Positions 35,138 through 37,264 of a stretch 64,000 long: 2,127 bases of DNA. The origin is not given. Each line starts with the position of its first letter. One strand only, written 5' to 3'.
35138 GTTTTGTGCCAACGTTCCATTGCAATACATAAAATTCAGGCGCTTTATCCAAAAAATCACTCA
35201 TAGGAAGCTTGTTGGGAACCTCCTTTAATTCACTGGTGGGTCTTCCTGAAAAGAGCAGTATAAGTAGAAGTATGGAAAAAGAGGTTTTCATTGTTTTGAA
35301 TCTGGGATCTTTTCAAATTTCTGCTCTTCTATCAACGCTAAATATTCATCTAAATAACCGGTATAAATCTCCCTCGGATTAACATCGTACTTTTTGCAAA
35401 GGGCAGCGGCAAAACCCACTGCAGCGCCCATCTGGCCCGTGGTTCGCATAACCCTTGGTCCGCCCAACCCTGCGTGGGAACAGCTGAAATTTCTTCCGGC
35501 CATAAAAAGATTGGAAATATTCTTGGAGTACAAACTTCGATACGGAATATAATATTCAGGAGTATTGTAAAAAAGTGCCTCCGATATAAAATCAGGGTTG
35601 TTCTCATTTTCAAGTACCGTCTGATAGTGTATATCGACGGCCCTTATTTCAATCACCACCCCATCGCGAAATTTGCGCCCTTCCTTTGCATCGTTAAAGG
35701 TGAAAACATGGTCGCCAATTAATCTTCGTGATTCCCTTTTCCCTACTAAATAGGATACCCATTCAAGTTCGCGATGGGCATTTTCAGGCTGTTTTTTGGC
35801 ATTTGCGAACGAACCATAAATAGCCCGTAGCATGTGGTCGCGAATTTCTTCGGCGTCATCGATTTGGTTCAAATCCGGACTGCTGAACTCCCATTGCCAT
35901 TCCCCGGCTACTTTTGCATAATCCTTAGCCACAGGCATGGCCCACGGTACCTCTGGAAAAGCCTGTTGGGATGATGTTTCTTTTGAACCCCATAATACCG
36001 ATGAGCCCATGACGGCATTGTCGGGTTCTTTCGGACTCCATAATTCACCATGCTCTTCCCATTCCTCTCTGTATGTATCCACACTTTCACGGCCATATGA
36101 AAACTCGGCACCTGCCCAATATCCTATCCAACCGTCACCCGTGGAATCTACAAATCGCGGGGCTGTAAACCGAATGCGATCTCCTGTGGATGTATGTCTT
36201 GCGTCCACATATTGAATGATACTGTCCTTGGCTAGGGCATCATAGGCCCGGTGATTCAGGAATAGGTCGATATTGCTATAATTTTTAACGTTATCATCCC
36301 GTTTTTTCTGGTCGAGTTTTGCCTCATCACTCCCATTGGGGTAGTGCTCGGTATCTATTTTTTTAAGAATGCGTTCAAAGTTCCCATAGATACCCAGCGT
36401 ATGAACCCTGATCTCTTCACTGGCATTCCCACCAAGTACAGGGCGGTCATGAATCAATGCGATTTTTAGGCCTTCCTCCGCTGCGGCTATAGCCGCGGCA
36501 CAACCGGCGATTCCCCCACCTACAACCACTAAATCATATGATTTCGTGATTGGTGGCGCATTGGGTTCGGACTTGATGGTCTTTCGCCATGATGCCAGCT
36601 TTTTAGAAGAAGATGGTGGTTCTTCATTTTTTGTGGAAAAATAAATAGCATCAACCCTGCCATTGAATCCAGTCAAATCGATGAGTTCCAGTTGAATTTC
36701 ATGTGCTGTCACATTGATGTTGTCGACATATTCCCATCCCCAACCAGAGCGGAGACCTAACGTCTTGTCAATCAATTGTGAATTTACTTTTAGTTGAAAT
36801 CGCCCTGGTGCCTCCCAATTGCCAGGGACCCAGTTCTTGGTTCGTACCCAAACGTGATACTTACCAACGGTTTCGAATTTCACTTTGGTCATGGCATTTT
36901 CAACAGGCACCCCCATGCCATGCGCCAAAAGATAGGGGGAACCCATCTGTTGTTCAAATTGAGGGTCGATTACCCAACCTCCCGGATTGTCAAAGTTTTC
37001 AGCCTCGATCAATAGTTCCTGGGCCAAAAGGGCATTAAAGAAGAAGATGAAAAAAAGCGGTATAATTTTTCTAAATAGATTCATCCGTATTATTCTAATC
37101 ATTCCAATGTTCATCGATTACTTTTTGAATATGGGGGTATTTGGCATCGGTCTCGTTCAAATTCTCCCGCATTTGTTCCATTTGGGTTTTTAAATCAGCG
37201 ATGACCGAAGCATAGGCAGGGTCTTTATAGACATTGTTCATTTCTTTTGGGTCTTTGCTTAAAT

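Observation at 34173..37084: Exported FAD-oxidoreductase coupled to a secreted SGAT (flavinylation-motif) protein inside a sulfatase operon (copy 1)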

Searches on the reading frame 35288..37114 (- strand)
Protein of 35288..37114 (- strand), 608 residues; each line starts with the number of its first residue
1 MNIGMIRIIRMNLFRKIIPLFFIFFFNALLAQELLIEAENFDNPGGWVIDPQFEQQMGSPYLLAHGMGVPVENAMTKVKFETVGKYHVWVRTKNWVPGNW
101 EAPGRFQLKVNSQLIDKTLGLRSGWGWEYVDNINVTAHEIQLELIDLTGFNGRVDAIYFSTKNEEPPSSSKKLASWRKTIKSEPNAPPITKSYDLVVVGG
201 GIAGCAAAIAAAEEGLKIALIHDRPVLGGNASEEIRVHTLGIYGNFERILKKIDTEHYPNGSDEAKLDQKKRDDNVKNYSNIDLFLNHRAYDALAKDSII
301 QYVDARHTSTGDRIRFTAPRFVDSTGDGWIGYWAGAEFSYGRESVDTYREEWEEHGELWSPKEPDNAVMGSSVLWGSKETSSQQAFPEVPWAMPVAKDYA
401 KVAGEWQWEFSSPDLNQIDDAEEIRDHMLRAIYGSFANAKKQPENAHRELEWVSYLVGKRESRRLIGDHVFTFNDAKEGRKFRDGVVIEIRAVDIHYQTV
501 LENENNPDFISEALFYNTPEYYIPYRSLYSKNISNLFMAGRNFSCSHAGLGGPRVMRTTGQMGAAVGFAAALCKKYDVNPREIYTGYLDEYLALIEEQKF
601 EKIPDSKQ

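Call 3: search_protein_families(library=pfam, proteins=[window:35288-37114:-], max_evalue=1)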
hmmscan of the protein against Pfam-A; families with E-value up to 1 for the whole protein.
window:35288-37114:- (608 aa): 12 families
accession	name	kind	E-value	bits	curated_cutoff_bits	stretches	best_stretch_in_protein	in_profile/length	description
PF12831.13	FAD_oxidored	-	2.2e-63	215.5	27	1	194-586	1-410/416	FAD dependent oxidoreductase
PF00890.30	FAD_binding_2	-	1.1e-07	31.8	20.4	1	194-230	1-37/414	FAD binding domain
PF13450.12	NAD_binding_8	-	2e-07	31.6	21.9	1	197-234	1-38/68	NAD(P)-binding Rossmann-like domain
PF01266.30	DAO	-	1.2e-06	28.8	27.9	1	194-232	1-39/353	FAD dependent oxidoreductase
PF07992.20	Pyr_redox_2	-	2.8e-06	27.4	26.1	1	193-229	1-38/291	Pyridine nucleotide-disulphide oxidoreductase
PF01134.28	GIDA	-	4.3e-06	26.5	22.1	1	194-222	1-29/391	Glucose inhibited division protein A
PF01946.23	Thi4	-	0.0051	16.5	26.2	1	193-230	18-56/235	Thi4 family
PF05834.18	Lycopene_cycl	-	0.0066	16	23.4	1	194-230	1-41/380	Lycopene cyclase protein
PF03486.20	HI0933_like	-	0.0068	16.3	50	1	194-225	2-33/244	HI0933-like protein Rossmann domain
PF00070.33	Pyr_redox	-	0.01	16.8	22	1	195-230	2-37/82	Pyridine nucleotide-disulphide oxidoreductase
PF01262.27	AlaDh_PNT_C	-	0.14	12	23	1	194-224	30-60/214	Alanine dehydrogenase/PNT, C-terminal domain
PF23906.1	DUF7248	-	0.46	11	27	0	10-32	5-27/58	Family of unknown function (DUF7248)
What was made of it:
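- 35288..37084 (-): FAD1: exported PF12831 FAD-dependent oxidoreductase, 598 aa. It has a Sec-type signal peptide and an extra N-terminal region of about 160 aa with no Pfam match. PF12831 E 2.2e-63 (call 3).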

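Call 4: search_protein_families(library=ncbifam, proteins=[window:35288-37114:-], max_evalue=1)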
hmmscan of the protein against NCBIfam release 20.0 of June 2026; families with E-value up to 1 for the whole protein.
window:35288-37114:- (608 aa): 131 families (the best 25 are shown)
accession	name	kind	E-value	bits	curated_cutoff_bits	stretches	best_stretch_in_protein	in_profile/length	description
TIGR02032.1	GG-red-SF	subfamily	1.5e-07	31.5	158.8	1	193-351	1-171/297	geranylgeranyl reductase family protein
TIGR03140.1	AhpF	equivalog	2.8e-07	29.4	502.9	1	190-236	210-254/515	alkyl hydroperoxide reductase subunit F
NF004991.0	PRK06370.1-3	subfamily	5e-07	28.6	620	1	185-231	28-73/509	FAD-containing oxidoreductase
NF005064.0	PRK06481.1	equivalog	5.9e-07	28.5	542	1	188-232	57-101/506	flavocytochrome c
NF005511.0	PRK07121.1-4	equivalog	6.6e-07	28.1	466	1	183-230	11-57/553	FAD-binding protein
TIGR03467.1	HpnE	equivalog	9.5e-07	28.5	283.05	1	196-232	2-38/430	hydroxysqualene dehydroxylase HpnE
NF006130.0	PRK08274.1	equivalog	9.5e-07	28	369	1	191-232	4-47/467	FAD-dependent tricarballylate dehydrogenase TcuA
NF003585.0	PRK05249.1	equivalog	1e-06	27.6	465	1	191-232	5-46/464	Si-specific NAD(P)(+) transhydrogenase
NF004789.0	PRK06134.1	subfamily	1.9e-06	26.7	747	1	187-231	7-51/581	FAD-dependent oxidoreductase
NF005882.1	PRK07843.1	equivalog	3e-06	26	788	1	193-232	2-41/547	3-oxosteroid 1-dehydrogenase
NF053717.1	VnlPnlRedVprA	equivalog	4.1e-06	25.9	600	1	190-231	4-45/481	vinyl phenol reductase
TIGR01350.1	lipoamide_DH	equivalog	5.4e-06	25.4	408.8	1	192-229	1-37/461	dihydrolipoyl dehydrogenase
TIGR01372.1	soxA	subfamily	5.7e-06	24.4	1164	1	193-233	169-209/996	sarcosine oxidase subunit alpha family protein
NF003725.0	PRK05329.2-4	equivalog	7.2e-06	25.2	345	1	190-221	6-37/429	glycerol-3-phosphate dehydrogenase subunit GlpB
NF002480.1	PRK01747.1-1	equivalog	9.2e-06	24.3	540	1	175-232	231-288/645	bifunctional tRNA (5-methylaminomethyl-2-thiouridine)(34)-methyltransferase MnmC2/FAD-dependent 5-carboxymethylaminomethyl-2-thiouridine(34)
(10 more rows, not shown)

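Call 38: search_solved_structures(query=window:35288-37114:-, max_evalue=0.01, show_alignments=1)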
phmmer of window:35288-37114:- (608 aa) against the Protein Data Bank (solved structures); distinct sequences matched with E-value up to 0.01: 39.
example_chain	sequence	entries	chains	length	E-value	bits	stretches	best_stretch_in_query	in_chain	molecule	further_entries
1jeh_A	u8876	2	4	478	5e-06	28.8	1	189-278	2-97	DIHYDROLIPOAMIDE DEHYDROGENASE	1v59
9n4y_a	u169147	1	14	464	1.8e-05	27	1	192-233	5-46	Soluble pyridine nucleotide transhydrogenase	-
1jrz_A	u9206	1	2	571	1.9e-05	26.9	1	191-232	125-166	FLAVOCYTOCHROME C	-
1ksu_A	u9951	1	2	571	1.9e-05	26.9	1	191-232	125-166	flavocytochrome c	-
1kss_A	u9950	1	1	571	1.9e-05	26.9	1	191-232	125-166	flavocytochrome c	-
1p2e_A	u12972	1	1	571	1.9e-05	26.9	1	191-232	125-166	flavocytochrome c3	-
1e39_A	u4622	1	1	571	1.9e-05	26.9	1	191-232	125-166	FUMARATE REDUCTASE FLAVOPROTEIN SUBUNIT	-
1jrx_A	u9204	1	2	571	1.9e-05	26.9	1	191-232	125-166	FLAVOCYTOCHROME C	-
1jry_A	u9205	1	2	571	1.9e-05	26.9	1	191-232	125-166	FLAVOCYTOCHROME C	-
1qjd_A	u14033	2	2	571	1.9e-05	26.9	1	191-232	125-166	FLAVOCYTOCHROME C3 | Fumarate reductase flavoprotein subunit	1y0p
1p2h_A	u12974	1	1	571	1.9e-05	26.9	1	191-232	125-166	flavocytochrome c3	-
2b7s_A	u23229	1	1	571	1.9e-05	26.9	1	191-232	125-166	Fumarate reductase flavoprotein subunit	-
2b7r_A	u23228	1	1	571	1.9e-05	26.9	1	191-232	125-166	Fumarate reductase flavoprotein subunit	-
1lj1_A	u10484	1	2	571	1.9e-05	26.9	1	191-232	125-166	flavocytochrome c3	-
1m64_A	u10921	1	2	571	1.9e-05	26.9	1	191-232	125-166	flavocytochrome c3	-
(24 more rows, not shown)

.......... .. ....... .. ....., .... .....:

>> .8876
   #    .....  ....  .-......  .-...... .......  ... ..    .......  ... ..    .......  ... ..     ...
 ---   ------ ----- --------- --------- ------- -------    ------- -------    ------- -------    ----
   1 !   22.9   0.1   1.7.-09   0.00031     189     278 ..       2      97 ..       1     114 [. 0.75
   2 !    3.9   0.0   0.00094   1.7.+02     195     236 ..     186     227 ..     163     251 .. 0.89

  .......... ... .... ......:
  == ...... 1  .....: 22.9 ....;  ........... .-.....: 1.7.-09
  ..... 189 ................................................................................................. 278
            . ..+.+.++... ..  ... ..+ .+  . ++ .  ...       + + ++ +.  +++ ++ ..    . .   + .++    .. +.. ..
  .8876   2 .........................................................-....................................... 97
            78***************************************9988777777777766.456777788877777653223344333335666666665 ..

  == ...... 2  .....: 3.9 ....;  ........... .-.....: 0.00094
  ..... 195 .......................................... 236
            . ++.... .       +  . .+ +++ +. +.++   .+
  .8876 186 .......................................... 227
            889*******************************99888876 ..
